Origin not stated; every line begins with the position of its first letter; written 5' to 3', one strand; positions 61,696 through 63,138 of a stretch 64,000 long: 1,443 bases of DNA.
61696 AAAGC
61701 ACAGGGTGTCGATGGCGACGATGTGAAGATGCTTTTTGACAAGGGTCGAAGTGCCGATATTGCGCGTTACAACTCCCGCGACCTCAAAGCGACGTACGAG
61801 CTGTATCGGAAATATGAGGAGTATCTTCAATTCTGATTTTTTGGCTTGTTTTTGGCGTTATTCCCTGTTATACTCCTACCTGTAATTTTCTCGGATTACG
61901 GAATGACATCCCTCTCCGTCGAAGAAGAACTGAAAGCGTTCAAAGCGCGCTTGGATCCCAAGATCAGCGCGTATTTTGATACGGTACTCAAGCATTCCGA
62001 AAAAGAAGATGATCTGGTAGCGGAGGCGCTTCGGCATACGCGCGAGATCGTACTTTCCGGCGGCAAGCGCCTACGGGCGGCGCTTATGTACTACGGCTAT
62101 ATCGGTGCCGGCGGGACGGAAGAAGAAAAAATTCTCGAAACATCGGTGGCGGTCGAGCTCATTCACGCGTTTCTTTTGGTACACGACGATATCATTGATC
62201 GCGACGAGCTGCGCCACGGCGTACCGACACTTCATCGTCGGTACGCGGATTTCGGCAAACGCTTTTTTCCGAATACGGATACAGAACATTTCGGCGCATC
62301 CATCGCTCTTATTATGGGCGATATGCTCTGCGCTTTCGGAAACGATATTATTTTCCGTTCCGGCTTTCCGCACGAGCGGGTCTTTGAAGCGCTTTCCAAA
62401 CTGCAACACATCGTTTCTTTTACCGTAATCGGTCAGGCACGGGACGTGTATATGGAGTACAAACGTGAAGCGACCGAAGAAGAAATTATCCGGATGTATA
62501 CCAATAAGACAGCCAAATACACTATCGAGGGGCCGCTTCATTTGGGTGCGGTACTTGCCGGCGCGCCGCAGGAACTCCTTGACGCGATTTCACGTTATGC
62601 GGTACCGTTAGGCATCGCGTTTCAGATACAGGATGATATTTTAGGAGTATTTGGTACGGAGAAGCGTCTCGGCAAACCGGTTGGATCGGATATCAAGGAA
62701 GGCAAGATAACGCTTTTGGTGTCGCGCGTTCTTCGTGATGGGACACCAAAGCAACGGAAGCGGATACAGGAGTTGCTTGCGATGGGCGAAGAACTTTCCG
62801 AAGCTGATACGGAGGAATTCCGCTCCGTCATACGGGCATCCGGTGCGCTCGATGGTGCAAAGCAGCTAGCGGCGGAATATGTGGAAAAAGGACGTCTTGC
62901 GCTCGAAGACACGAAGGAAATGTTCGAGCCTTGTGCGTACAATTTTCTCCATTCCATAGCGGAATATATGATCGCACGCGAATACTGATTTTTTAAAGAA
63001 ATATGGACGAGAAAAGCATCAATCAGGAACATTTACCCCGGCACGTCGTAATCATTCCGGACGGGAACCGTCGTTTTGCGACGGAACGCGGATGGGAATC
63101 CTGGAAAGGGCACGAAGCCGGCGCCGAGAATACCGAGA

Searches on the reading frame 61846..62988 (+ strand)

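Call 103: search_protein_families(library=pfam, proteins=[window:61846-62988:+], max_evalue=0.00001)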
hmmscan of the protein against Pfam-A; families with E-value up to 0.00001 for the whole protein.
window:61846-62988:+ (380 aa): 1 family
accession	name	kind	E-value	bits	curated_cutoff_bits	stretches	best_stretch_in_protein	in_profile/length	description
PF00348.22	polyprenyl_synt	-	1.1e-53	182.5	27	1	65-321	8-243/251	Polyprenyl synthetase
